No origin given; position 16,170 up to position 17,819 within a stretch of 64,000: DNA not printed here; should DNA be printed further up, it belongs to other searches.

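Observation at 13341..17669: DPA-type donor module with three deviations: Cys-to-Ala at the benzothiazinone site, no PAP2 phosphatase, and an extra FAD oxidoreductase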

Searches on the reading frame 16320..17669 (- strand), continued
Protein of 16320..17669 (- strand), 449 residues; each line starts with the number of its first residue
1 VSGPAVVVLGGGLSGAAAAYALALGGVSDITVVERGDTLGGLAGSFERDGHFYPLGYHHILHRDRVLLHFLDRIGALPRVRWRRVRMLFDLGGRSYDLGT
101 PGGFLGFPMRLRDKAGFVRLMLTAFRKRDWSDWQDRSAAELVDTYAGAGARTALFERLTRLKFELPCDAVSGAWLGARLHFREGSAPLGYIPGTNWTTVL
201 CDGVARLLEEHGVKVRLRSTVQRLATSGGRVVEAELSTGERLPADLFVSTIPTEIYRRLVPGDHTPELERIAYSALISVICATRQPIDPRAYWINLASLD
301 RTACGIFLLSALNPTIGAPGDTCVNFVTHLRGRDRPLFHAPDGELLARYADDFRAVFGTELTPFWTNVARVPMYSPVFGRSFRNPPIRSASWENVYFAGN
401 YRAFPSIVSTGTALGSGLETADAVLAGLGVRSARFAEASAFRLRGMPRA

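Call 76: search_protein_families(library=pfam, proteins=[L075:2269-3651:+, L075:1425-2486:+, L066:11651-13210:-, L081:11389-12909:-, L081:13488-14756:-, L080:11392-13737:+, L085:11328-13073:+, L040:11348-13246:-, L065:8406-10013:-, L087:8300-9976:+], max_evalue=0.01)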
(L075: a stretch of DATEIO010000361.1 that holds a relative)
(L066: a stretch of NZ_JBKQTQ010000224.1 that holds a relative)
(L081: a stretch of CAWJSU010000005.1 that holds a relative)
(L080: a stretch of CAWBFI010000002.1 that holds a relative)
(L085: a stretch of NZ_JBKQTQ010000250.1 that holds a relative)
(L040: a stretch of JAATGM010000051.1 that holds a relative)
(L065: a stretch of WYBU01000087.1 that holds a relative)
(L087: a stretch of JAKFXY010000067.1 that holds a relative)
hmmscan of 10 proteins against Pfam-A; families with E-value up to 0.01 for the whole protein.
L075:2269-3651:+ (460 aa): 2 families
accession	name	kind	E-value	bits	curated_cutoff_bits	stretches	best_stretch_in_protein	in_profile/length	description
PF00535.33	Glycos_transf_2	-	1.1e-27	97.5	23.3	1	92-251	1-166/168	Glycosyl transferase family 2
PF13641.12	Glyco_tranf_2_3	-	1.3e-05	25.8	27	1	91-207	3-128/230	Glycosyltransferase like family 2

L075:1425-2486:+ (353 aa): 5 families
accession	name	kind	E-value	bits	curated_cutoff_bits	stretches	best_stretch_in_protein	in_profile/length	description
PF00535.33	Glycos_transf_2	-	2.7e-20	73.4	23.3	1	39-161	4-129/168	Glycosyl transferase family 2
PF13641.12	Glyco_tranf_2_3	-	3e-11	44.2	27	1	33-265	1-221/230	Glycosyltransferase like family 2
PF13632.12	Glyco_trans_2_3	-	7e-06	26.4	27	1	114-267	2-135/198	Glycosyl transferase family group 2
PF10111.15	Glyco_tranf_2_2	-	0.0084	16.1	27.3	0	200-253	165-214/276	Glycosyltransferase like family 2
PF13506.12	Glyco_transf_21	-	0.0085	16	21.7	0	105-217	25-121/174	Glycosyl transferase family 21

L066:11651-13210:- (519 aa): 1 family
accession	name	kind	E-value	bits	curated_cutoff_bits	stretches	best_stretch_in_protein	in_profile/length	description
PF09594.16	GT87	-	2.2e-05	24.8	25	1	128-271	8-157/237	Glycosyltransferase family 87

L081:11389-12909:- (506 aa): 1 family
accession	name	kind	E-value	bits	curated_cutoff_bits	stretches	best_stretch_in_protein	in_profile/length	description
PF07690.21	MFS_1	-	3.5e-43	148.3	33.4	1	34-420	4-344/347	Major Facilitator Superfamily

L081:13488-14756:- (422 aa): 1 family
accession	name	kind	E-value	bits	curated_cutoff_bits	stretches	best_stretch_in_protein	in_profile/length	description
PF00067.27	p450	-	4.7e-25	88.7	22.8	1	217-381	238-431/462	Cytochrome P450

L080:11392-13737:+ (781 aa): 7 families
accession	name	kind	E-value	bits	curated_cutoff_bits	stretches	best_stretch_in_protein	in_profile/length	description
PF21804.3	Transposase_29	-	6.4e-51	173.7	27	1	219-771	6-560/562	Transposase protein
PF13384.12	HTH_23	-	5.5e-08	32.8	24.6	0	60-108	3-50/50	Homeodomain-like domain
PF13518.12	HTH_28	-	6e-07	29.9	25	0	67-115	5-52/52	Helix-turn-helix domain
PF08281.18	Sigma70_r4_2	-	8.1e-06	25.8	25.7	1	134-159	25-50/54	Sigma-70, region 4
PF13551.12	HTH_29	-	1.9e-05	25.1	28.1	0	80-122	17-60/64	Winged helix-turn helix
PF13565.12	HTH_32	-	0.0011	19.9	33.7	1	91-156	1-73/73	Homeodomain-like domain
PF13542.12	HTH_Tnp_ISL3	-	0.004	17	27.4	0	129-156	22-47/51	Helix-turn-helix domain of transposase family ISL3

L085:11328-13073:+ (581 aa): 1 family
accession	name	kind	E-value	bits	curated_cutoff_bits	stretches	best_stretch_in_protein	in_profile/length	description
PF13231.12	PMT_2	-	0.00024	21.8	26.1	1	76-206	4-132/160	Dolichyl-phosphate-mannose-protein mannosyltransferase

L040:11348-13246:- (632 aa): 0 families

L065:8406-10013:- (535 aa): 1 family
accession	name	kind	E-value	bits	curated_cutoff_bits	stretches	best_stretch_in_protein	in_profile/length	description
PF00180.25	Iso_dh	-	2.5e-91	306.9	27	1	116-530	2-348/348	Isocitrate/isopropylmalate dehydrogenase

L087:8300-9976:+ (558 aa): 0 families

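Call 83: search_dna_similar(query=L093:7923-9209:+, collection=plasmids, mode=protein, max_rows=60, max_evalue=1e-20)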
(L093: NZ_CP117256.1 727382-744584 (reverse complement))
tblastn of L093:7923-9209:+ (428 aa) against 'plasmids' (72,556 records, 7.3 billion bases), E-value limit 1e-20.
Records with a match: 8; places in all: 8; records where one place covers at least 80% of the query: 8.
Best place of each record, by identity: >=99% 1; 90-95% 2; 80-90% 1; 60-80% 2; <60% 2.
By first word of the organism name: Rhizobium 4; Agrobacterium 1; Rhodobacteraceae 1; Burkholderia 1; Embleya 1.
By predicted mobility (MOB-suite, as given by PLSDB): non-mobilizable 6; conjugative 1; mobilizable 1.
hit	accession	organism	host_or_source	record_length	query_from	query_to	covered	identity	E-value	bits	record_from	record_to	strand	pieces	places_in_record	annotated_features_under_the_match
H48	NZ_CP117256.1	Rhizobium tumorigenes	Rubus sp.,pure bacterial culture,Aerial ...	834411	1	428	100%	100.0%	0e+0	799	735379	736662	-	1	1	NAD(P)/FAD-dependent oxidoreductase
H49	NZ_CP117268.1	Rhizobium rhododendri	Rhododendron sp.,pure bacterial ...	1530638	23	426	94%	93.3%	0e+0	752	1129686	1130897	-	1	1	record has no annotation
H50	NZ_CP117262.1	Rhizobium tumorigenes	Rubus sp.,pure bacterial culture,Aerial ...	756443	23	428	95%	92.6%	0e+0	751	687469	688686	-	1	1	NAD(P)/FAD-dependent oxidoreductase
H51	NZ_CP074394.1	Agrobacterium salinitolerans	Cotton,tiaaue sample,root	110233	23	426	94%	81.2%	0e+0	667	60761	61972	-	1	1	NAD(P)/FAD-dependent oxidoreductase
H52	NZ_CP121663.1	Rhizobium sp. CB3090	Gliricidia sp.,cell culture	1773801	23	426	94%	76.2%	0e+0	636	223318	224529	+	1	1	record has no annotation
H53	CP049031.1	Rhodobacteraceae bacterium SC52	Apostichopus japonicus,pure ...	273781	25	423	93%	61.2%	5e-156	495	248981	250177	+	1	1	NAD(P)/FAD-dependent oxidoreductase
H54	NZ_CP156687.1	Burkholderia stagnalis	Bacterial cells,soils collected in ...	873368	25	423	93%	46.9%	2e-107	355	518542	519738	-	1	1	NAD(P)/FAD-dependent oxidoreductase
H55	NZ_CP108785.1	Embleya sp. NBC_00888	-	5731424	30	426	93%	28.4%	6e-44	171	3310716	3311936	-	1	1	none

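Call 84: get_annotated_region(hit=H55, flank=9000)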
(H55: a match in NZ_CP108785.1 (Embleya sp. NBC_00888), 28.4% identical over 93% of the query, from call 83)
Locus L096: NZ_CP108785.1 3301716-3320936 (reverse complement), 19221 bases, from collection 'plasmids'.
description: Embleya sp. NBC_00888 plasmid unnamed1, complete sequence
organism: Embleya sp. NBC_00888 (NCBI taxid 2975960)
taxonomy: Bacteria; Actinomycetota; Actinomycetes; Kitasatosporales; Streptomycetaceae; Embleya; Embleya sp. NBC 00888
host: -; source: -; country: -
typing (MOB-suite, as given by PLSDB): mobilizable; relaxase MOBP
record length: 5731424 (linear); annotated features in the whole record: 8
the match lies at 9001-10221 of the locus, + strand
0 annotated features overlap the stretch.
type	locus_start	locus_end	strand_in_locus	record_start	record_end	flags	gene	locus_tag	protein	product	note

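Call 87: search_solved_structures(query=P0236, max_evalue=0.00001)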
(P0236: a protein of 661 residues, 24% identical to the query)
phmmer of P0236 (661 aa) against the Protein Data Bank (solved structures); distinct sequences matched with E-value up to 0.00001: 24.
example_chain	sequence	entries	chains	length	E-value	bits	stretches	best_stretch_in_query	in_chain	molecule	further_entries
5mlz_A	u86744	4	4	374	9e-22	80.6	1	427-595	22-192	Dolichol monophosphate mannose synthase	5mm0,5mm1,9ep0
8vxh_A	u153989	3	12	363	8.6e-17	64.1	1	423-631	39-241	Undecaprenyl-phosphate 4-deoxy-4-formamido-L-arabinose transferase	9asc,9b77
9bhc_C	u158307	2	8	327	1.2e-16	63.6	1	425-631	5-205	Undecaprenyl-phosphate 4-deoxy-4-formamido-L-arabinose transferase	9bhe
3nrn_A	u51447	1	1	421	1.4e-16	63.4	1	1-254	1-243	uncharacterized protein PF1083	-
9hwj_A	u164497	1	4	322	1.8e-15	59.7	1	426-631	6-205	Undecaprenyl-phosphate 4-deoxy-4-formamido-L-arabinose transferase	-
5mog_A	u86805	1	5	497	5.5e-10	41.6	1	2-356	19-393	Phytoene dehydrogenase, chloroplastic/chromoplastic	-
2z87_A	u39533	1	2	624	2.1e-09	39.7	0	423-520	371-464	Chondroitin synthase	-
2z86_A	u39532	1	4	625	2.1e-09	39.7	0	423-520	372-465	Chondroitin synthase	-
5eke_A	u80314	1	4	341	1.8e-08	36.6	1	428-598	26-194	Uncharacterized glycosyltransferase sll0501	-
5ekp_C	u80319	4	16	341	1.8e-08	36.6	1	428-598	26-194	Uncharacterized glycosyltransferase sll0501 | Glycosyltransferase sll0501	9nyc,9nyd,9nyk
9nye_A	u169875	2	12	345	1.8e-08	36.6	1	428-598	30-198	Glycosyltransferase sll0501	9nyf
3bcv_A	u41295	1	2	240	2e-07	33.1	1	429-523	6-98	Putative glycosyltransferase protein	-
3lov_A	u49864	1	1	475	1.2e-06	30.6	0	3-169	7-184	Protoporphyrinogen oxidase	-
5hea_A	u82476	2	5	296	2.3e-06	29.6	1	430-541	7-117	Putative glycosyltransferase (GalT1)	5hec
4mo2_B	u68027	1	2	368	2.3e-06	29.6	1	5-206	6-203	UDP-galactopyranose mutase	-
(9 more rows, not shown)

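Call 88: search_solved_structures(query=L075:2269-3651:+, max_evalue=0.00001)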
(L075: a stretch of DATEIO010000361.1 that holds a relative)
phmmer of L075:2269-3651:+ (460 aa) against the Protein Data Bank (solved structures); distinct sequences matched with E-value up to 0.00001: 21.
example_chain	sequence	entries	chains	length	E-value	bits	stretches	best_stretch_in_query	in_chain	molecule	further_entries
9hwj_A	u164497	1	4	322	5.9e-17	65.2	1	90-369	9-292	Undecaprenyl-phosphate 4-deoxy-4-formamido-L-arabinose transferase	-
9bhc_C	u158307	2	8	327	1.1e-15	61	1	90-369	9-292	Undecaprenyl-phosphate 4-deoxy-4-formamido-L-arabinose transferase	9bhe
8vxh_A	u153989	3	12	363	1.4e-15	60.7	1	90-369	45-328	Undecaprenyl-phosphate 4-deoxy-4-formamido-L-arabinose transferase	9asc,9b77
5mlz_A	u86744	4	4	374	8.2e-15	58.1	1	90-293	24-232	Dolichol monophosphate mannose synthase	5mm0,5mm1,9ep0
9omj_A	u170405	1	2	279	2.2e-09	40.2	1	91-203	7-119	Glycosyltransferase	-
9omh_A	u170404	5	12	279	2.7e-09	39.9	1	91-203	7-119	Glycosyltransferase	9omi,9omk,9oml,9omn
9omm_A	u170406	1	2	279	2.7e-09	39.9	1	91-203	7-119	Glycosyltransferase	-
7pdo_A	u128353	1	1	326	6.8e-08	35.3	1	83-200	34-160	Glucosyl-3-phosphoglycerate synthase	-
7p5l_A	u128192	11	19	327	6.8e-08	35.3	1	83-200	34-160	Glucosyl-3-phosphoglycerate synthase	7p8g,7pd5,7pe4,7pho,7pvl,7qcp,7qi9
3ckj_A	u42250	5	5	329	7.9e-08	35.1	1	48-179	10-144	Putative uncharacterized protein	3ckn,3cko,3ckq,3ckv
6p61_A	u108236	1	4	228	1.5e-07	34.2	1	80-209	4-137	Glycosyltransferase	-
3f1y_A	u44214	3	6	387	2.2e-06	30.4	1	63-176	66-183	Mannosyl-3-phosphoglycerate synthase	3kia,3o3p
5ekp_C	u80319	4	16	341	3.4e-06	29.7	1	90-206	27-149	Uncharacterized glycosyltransferase sll0501 | Glycosyltransferase sll0501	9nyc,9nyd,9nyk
5eke_A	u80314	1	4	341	3.5e-06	29.7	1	90-206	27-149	Uncharacterized glycosyltransferase sll0501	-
9nye_A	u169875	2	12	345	3.6e-06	29.6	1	90-206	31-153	Glycosyltransferase sll0501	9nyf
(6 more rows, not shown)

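Call 91: find_related_loci(query=A6, collection=metagenome_contigs, flank=8000)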
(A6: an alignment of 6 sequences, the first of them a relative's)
Query A6 (431 aa) in metagenome_contigs; peptide patterns used: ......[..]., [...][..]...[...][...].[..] (x = any residue, [..] = any of these).
402 stretches matched a pattern; 237 encode a relative of the query (tblastn E <= 1e-3); the best 80 are kept; 80 distinct loci.
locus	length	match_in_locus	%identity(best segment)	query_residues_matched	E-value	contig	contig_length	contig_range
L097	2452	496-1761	44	1-421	1e-113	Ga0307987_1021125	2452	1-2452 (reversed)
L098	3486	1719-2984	44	3-423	2e-110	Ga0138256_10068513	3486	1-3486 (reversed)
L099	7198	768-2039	44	5-429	5e-108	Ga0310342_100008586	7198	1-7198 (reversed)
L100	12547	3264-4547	45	3-429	1e-107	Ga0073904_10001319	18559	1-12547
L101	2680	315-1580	45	3-423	6e-111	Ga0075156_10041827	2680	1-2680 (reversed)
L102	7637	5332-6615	45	1-429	1e-106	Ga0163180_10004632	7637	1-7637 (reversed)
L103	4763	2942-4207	45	3-423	7e-107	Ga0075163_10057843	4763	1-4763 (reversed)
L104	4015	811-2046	48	4-414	2e-105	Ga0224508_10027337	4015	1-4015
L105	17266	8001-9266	44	3-423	2e-104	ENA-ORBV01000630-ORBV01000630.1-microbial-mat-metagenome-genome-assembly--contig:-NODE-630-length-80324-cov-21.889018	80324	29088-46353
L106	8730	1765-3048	44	1-429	4e-104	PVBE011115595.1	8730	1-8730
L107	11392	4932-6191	44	4-422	2e-103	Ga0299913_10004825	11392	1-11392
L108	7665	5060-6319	44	4-422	2e-103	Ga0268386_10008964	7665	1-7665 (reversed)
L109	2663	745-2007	44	3-422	6e-107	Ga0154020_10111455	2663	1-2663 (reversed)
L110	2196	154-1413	46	4-422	7e-107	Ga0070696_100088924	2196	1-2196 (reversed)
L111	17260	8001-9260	44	4-422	5e-101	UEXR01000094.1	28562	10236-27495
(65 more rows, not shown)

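Call 98: search_solved_structures(query=A3, max_evalue=0.001)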
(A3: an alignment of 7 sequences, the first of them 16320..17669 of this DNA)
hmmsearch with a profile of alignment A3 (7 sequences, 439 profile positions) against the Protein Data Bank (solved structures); distinct sequences matched with E-value up to 0.001: 224 (the best 60 are shown).
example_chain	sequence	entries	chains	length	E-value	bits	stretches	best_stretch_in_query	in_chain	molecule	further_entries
5mog_A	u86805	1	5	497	3.2e-22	81.9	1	5-431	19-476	Phytoene dehydrogenase, chloroplastic/chromoplastic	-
1sez_A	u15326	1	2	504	5.9e-20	74.4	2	4-163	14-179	Protoporphyrinogen oxidase, mitochondrial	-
3lov_A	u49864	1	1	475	1.5e-18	69.7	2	1-158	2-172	Protoporphyrinogen oxidase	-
4ivo_B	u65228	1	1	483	5e-17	64.8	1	4-173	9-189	Protoporphyrinogen oxidase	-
3nks_A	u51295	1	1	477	5.5e-17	64.6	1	4-173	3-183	Protoporphyrinogen oxidase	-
4ivm_B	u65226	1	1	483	9.5e-17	63.8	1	4-173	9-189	Protoporphyrinogen oxidase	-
2xfo_A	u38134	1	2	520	6.3e-15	57.8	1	4-257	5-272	Amine oxidase [flavin-containing] B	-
3zyx_A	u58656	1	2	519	8.1e-15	57.5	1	4-257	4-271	AMINE OXIDASE [FLAVIN-CONTAINING] B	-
3i6d_A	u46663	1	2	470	8.4e-15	57.4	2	4-158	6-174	Protoporphyrinogen oxidase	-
2c72_A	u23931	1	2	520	1.4e-14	56.7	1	4-257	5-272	AMINE OXIDASE (FLAVIN-CONTAINING) B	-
2bk4_A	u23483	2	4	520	1.7e-14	56.4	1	4-257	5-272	AMINE OXIDASE [FLAVIN-CONTAINING] B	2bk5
1gos_A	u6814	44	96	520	1.8e-14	56.3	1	4-257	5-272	MONOAMINE OXIDASE | AMINE OXIDASE [FLAVIN-CONTAINING] B | AMINE OXIDASE (FLAVIN-CONTAINING) B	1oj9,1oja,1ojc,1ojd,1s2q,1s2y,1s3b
2c75_A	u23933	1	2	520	1.8e-14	56.3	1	4-257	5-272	AMINE OXIDASE (FLAVIN-CONTAINING) B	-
2c73_A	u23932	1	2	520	1.9e-14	56.2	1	4-257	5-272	AMINE OXIDASE (FLAVIN-CONTAINING) B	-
2c76_A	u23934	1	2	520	2.1e-14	56.1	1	4-257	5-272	AMINE OXIDASE (FLAVIN-CONTAINING) B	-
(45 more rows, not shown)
